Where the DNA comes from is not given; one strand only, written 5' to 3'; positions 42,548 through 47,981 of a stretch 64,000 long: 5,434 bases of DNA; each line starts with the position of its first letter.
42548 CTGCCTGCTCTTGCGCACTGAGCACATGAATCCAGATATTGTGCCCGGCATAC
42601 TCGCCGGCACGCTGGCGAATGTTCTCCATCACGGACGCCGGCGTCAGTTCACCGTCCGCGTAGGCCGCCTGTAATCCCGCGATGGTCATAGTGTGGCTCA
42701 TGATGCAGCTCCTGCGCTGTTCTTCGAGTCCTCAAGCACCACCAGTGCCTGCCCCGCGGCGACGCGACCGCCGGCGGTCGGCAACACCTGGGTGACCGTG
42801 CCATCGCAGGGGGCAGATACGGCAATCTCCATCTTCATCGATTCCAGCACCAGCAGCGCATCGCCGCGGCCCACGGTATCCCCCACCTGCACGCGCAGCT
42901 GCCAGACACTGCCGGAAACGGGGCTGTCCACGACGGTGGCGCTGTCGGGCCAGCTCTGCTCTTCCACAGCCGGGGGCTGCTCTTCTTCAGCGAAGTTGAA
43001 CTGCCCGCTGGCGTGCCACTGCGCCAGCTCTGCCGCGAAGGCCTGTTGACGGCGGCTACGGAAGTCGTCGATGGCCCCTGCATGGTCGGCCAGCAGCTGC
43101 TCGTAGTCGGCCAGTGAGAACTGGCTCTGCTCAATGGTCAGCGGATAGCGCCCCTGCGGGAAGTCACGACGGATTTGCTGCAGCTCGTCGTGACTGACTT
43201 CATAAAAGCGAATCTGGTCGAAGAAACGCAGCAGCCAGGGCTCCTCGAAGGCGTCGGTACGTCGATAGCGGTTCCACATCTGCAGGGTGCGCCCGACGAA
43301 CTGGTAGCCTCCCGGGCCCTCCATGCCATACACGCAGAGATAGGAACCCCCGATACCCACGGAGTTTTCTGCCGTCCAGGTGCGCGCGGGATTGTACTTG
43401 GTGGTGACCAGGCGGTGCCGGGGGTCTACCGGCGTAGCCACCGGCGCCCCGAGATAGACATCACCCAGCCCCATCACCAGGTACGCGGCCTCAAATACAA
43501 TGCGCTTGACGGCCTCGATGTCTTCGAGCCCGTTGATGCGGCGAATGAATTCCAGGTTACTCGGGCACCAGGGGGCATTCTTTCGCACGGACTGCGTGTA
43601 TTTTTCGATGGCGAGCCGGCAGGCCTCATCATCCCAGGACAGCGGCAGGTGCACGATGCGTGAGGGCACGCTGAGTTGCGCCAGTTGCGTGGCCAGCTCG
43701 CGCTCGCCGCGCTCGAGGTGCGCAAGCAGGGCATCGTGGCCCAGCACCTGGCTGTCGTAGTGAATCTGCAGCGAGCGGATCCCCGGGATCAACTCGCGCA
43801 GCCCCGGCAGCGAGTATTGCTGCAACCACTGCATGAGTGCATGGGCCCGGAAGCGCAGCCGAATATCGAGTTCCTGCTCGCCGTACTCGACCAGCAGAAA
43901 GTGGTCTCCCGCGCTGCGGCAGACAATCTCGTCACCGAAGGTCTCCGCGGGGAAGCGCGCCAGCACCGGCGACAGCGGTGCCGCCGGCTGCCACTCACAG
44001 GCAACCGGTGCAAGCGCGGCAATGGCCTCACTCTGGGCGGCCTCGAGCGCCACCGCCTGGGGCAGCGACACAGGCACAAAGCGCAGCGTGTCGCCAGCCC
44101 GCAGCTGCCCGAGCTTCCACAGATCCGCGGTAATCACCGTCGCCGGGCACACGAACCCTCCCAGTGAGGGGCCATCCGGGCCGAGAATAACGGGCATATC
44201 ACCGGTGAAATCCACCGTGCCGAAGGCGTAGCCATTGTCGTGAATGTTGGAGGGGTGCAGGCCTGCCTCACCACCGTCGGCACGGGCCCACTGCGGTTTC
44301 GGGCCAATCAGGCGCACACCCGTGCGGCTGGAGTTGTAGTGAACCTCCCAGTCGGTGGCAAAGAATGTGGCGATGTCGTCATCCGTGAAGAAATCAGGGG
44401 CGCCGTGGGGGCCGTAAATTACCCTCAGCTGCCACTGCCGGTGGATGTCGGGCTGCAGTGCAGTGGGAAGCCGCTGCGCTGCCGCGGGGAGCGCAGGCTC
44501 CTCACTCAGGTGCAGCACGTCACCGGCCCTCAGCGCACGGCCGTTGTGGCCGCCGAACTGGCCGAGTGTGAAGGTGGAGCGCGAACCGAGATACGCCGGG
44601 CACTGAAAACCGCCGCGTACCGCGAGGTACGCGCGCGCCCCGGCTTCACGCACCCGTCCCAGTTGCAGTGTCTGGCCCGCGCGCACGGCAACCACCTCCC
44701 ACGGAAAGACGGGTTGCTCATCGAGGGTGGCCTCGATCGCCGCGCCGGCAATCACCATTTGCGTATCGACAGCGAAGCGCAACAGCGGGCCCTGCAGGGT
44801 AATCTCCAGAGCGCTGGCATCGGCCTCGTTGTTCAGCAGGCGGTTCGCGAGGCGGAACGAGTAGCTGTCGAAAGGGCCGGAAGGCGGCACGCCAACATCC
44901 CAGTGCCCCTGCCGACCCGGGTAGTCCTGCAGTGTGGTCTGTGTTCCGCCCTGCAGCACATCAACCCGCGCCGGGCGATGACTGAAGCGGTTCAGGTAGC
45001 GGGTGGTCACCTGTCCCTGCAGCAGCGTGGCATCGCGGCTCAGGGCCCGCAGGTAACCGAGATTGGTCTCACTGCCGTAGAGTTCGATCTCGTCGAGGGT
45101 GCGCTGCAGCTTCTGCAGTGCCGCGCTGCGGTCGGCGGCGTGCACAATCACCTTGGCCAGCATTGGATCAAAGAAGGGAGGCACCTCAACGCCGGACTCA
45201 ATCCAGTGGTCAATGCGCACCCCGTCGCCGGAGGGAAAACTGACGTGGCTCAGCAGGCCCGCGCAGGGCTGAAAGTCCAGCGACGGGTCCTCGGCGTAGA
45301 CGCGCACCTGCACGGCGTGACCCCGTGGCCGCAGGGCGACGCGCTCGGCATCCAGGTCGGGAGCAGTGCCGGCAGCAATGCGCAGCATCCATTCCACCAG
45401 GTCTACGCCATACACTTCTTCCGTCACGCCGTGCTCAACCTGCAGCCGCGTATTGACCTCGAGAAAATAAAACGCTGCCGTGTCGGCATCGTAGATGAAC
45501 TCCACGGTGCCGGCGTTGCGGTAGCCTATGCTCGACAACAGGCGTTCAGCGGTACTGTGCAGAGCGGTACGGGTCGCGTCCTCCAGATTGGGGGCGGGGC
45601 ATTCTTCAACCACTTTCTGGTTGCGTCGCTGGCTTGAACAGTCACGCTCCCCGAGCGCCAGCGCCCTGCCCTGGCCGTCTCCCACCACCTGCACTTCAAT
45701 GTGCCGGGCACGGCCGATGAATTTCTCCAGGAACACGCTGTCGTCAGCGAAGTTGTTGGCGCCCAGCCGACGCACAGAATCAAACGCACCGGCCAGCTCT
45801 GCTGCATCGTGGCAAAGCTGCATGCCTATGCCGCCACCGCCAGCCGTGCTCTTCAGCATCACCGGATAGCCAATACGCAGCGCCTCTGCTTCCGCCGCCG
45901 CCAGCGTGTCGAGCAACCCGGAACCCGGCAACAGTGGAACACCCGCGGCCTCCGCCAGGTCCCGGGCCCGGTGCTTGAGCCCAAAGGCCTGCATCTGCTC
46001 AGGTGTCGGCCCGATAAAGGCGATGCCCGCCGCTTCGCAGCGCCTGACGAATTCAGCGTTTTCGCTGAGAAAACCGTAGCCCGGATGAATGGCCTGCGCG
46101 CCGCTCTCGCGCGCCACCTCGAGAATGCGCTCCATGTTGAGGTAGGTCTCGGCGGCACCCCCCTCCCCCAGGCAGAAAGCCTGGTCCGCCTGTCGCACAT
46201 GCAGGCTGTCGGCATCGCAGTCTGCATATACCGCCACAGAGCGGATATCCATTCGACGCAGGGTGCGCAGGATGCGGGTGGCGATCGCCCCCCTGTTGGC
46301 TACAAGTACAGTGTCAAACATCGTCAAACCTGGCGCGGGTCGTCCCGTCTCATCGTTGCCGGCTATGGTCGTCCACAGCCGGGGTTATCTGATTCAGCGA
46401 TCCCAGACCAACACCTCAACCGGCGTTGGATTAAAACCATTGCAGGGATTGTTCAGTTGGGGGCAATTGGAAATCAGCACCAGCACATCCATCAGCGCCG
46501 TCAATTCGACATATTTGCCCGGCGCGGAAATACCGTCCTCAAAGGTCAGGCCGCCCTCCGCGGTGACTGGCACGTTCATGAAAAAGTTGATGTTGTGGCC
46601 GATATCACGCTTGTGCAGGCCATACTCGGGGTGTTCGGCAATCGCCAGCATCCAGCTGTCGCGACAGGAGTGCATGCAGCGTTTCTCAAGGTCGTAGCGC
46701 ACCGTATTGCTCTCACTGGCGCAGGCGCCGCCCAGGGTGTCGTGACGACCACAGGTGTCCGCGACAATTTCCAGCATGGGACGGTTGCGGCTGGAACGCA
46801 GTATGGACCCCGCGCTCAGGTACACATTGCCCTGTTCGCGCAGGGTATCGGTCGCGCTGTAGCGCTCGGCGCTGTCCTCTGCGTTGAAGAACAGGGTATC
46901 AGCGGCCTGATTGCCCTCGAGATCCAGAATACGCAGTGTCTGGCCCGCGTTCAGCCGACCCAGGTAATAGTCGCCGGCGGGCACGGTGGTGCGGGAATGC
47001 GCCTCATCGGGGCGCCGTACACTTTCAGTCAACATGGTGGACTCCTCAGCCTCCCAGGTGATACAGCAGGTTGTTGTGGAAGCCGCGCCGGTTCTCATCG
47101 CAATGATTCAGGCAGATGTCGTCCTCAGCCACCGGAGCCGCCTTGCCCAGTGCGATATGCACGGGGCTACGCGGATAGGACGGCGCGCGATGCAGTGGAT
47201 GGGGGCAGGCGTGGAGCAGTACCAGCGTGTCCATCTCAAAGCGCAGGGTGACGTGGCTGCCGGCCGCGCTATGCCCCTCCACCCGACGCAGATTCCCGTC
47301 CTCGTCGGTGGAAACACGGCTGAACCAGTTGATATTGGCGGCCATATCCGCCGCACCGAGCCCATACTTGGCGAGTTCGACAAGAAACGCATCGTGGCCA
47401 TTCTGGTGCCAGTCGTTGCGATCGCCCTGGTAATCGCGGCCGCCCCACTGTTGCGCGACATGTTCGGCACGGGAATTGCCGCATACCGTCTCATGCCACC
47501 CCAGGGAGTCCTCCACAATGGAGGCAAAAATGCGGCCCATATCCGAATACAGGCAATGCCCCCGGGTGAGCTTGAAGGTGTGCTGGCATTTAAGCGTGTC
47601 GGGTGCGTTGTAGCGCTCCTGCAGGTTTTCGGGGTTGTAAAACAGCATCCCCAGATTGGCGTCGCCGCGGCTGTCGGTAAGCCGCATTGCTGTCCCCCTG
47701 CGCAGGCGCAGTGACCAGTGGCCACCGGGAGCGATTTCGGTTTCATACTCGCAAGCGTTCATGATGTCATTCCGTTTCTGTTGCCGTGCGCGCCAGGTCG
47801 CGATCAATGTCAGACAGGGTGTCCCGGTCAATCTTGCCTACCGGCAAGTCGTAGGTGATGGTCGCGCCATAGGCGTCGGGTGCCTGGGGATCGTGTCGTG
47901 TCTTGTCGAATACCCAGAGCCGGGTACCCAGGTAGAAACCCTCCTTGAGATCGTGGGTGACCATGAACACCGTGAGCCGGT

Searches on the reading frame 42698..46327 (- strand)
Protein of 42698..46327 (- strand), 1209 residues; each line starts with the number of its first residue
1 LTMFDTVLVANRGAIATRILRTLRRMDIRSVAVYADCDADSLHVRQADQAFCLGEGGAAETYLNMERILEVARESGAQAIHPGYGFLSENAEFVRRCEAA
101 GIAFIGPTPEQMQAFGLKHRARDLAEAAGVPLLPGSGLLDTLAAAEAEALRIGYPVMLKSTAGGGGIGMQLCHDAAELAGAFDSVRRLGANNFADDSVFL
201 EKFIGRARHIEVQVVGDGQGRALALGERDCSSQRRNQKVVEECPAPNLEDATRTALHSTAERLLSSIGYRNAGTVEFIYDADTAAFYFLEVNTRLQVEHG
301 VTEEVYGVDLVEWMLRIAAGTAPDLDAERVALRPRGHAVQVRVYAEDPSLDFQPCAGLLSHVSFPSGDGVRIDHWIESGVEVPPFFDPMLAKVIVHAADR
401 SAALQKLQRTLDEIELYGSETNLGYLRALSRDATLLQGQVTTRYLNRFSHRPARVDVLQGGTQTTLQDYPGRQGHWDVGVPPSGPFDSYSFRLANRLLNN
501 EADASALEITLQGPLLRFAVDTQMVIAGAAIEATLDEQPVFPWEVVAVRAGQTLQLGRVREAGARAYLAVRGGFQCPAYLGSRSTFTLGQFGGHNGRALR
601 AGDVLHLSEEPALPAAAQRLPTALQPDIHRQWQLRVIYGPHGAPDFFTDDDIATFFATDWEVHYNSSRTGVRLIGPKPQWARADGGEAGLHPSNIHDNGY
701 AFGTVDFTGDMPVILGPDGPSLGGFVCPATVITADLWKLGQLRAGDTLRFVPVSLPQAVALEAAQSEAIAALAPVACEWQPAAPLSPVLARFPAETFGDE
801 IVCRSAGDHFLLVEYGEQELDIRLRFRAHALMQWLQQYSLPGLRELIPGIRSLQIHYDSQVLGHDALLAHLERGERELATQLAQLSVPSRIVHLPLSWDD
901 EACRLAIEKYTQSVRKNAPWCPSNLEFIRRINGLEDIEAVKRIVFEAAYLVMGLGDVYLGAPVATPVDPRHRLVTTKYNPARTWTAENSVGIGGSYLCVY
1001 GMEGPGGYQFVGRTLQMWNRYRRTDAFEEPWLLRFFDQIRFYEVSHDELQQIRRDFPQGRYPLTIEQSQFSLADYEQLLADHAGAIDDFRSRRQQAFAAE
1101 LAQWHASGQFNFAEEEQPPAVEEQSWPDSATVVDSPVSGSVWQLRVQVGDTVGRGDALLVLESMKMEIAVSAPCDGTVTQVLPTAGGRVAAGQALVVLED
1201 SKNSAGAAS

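Call 9: search_protein_families(library=ncbifam, proteins=[window:42698-46327:-])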
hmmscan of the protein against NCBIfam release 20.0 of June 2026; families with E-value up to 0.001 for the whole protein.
window:42698-46327:- (1209 aa): 45 families (the best 25 are shown)
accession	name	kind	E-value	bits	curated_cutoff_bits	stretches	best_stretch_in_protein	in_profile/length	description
TIGR02712.1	urea_carbox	equivalog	0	1844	1303.85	1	4-1199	1-1201/1201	urea carboxylase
NF009554.0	PRK12999.1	equivalog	1.5e-170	569.5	965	2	2-447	3-454/1147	pyruvate carboxylase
NF006367.0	PRK08591.1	subfamily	6.1e-158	526.2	597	1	3-448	1-444/451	acetyl-CoA carboxylase biotin carboxylase subunit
NF009471.0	PRK12833.1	equivalog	2.2e-153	511.2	686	1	4-449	5-448/467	acetyl-CoA carboxylase biotin carboxylase subunit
NF006406.0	PRK08654.1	equivalog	5.6e-149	496.8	739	1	3-447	1-442/499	acetyl-CoA carboxylase biotin carboxylase subunit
TIGR01235.1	pyruv_carbox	equivalog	3.3e-146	488.5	1114.45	2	7-446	2-449/1143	pyruvate carboxylase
TIGR00514.1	accC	equivalog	6.8e-146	486.6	626.5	1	3-448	1-444/449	acetyl-CoA carboxylase biotin carboxylase subunit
NF004085.0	PRK05586.1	equivalog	2.8e-139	464.8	723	1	3-447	1-443/448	acetyl-CoA carboxylase biotin carboxylase subunit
NF005525.0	PRK07178.1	equivalog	1.2e-136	456.1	768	1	3-447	1-441/471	acetyl-CoA carboxylase biotin carboxylase subunit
NF006286.0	PRK08462.1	equivalog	3.3e-130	434.9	740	1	5-447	5-443/445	acetyl-CoA carboxylase biotin carboxylase subunit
NF006287.0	PRK08463.1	equivalog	5.6e-127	424.4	775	1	3-446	1-442/479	acetyl-CoA carboxylase subunit A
TIGR00724.1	urea_amlyse_rel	domain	1.1e-92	310.4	230.2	1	455-773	2-308/315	5-oxoprolinase/urea amidolyase family protein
NF045499.1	PxpC_5OPro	equivalog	3.7e-48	164.3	500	1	456-772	3-302/306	5-oxoprolinase subunit PxpC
TIGR01108.1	oadA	equivalog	1.8e-14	53.2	756.5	1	1117-1195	505-582/582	sodium-extruding oxaloacetate decarboxylase subunit alpha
NF010643.0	PRK14040.1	subfamily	2e-14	53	892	1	1113-1198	507-594/595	oxaloacetate decarboxylase subunit alpha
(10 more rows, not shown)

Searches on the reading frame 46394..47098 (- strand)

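Call 9: search_protein_families(library=ncbifam, proteins=[window:46394-47098:-])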
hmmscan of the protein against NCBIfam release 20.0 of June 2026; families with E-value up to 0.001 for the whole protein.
window:46394-47098:- (234 aa): 3 families
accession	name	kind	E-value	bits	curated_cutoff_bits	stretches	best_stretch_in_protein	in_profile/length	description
TIGR03424.1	urea_degr_1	equivalog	6.7e-98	326.1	284.7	1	35-232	4-198/198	urea amidolyase associated protein UAAP2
TIGR03425.1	urea_degr_2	hypoth_equivalog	3.2e-49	167.3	205.95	1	36-233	4-204/233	urea amidolyase associated protein UAAP1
NF053776.1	TmaoDeMthMsil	equivalog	1.2e-27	96.8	1100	1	34-233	164-363/763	trimethylamine N-oxide demethylase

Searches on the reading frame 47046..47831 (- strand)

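Call 9: search_protein_families(library=ncbifam, proteins=[window:47046-47831:-])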
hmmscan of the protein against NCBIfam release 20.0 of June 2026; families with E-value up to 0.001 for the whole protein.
window:47046-47831:- (261 aa): 3 families
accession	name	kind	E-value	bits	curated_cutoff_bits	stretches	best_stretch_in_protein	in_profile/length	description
TIGR03425.1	urea_degr_2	hypoth_equivalog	7.5e-98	326.4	205.95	1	29-258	3-232/233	urea amidolyase associated protein UAAP1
TIGR03424.1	urea_degr_1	equivalog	4.4e-38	130.9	284.7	1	29-224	4-193/198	urea amidolyase associated protein UAAP2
NF053776.1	TmaoDeMthMsil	equivalog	7.1e-06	24.8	1100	1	102-226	244-359/763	trimethylamine N-oxide demethylase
